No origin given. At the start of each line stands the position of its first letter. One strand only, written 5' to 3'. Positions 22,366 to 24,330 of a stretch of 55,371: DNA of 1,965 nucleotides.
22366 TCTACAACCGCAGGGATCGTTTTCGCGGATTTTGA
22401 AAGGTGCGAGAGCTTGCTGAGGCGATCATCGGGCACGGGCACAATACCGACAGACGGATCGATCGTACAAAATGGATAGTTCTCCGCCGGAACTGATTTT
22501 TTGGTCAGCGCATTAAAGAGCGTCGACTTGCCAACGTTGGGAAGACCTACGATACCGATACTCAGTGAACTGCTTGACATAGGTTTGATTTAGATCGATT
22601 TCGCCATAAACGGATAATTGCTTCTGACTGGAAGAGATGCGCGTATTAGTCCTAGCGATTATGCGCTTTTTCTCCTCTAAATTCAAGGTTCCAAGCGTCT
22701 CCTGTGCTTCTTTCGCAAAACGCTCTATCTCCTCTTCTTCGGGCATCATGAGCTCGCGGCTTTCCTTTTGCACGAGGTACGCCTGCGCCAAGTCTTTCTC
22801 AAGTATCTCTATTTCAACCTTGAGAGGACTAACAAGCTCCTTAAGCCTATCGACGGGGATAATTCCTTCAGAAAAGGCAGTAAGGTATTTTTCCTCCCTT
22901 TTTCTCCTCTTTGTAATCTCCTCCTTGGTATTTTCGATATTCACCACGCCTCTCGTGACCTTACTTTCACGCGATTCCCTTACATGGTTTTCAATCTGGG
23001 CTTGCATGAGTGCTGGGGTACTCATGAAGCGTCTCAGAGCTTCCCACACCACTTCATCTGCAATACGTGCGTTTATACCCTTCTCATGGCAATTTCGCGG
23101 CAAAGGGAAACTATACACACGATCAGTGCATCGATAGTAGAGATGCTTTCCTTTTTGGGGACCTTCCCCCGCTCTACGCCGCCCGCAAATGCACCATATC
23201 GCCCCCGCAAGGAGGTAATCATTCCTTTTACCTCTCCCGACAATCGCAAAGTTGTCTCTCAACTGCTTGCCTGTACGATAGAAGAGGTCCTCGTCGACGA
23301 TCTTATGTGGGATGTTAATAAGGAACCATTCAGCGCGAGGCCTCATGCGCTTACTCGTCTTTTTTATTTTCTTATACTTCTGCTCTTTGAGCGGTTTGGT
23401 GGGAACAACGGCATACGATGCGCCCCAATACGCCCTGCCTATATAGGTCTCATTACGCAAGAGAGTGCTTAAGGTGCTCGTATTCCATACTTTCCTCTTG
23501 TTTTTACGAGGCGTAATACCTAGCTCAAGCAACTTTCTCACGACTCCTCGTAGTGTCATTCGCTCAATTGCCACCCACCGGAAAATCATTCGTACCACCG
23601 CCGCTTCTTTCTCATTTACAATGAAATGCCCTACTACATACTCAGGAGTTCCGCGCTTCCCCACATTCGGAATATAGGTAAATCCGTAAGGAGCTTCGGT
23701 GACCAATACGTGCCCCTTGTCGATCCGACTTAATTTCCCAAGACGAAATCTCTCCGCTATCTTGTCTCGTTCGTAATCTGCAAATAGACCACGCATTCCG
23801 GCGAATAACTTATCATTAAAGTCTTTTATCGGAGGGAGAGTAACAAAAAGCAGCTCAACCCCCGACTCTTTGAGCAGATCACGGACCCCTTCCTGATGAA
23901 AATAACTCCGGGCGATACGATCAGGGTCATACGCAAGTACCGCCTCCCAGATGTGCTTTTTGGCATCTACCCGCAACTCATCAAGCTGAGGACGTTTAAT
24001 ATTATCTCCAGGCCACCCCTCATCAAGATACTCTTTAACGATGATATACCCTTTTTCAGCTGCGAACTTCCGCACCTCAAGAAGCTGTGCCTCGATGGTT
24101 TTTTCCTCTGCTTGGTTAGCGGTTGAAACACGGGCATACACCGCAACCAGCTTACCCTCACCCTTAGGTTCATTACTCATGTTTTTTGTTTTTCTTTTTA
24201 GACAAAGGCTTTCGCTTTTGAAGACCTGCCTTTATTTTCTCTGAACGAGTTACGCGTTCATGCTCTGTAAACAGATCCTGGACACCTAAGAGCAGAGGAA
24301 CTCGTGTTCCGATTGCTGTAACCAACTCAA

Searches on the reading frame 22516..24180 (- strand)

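Call 88: search_protein_families(library=pfam, proteins=[window:22516-24180:-], max_evalue=0.001)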
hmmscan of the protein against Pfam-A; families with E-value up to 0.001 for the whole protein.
window:22516-24180:- (555 aa): 3 families
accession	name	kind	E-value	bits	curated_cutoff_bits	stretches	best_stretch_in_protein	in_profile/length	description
PF00239.26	Resolvase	-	2.7e-27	96.1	23.3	1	12-156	1-143/145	Resolvase, N terminal domain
PF07508.19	Recombinase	-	3.5e-20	72.6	21.1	1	190-310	1-102/102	Recombinase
PF13408.12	Zn_ribbon_recom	-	7.8e-06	26.6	25.3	1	323-383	1-58/58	Recombinase zinc beta ribbon domain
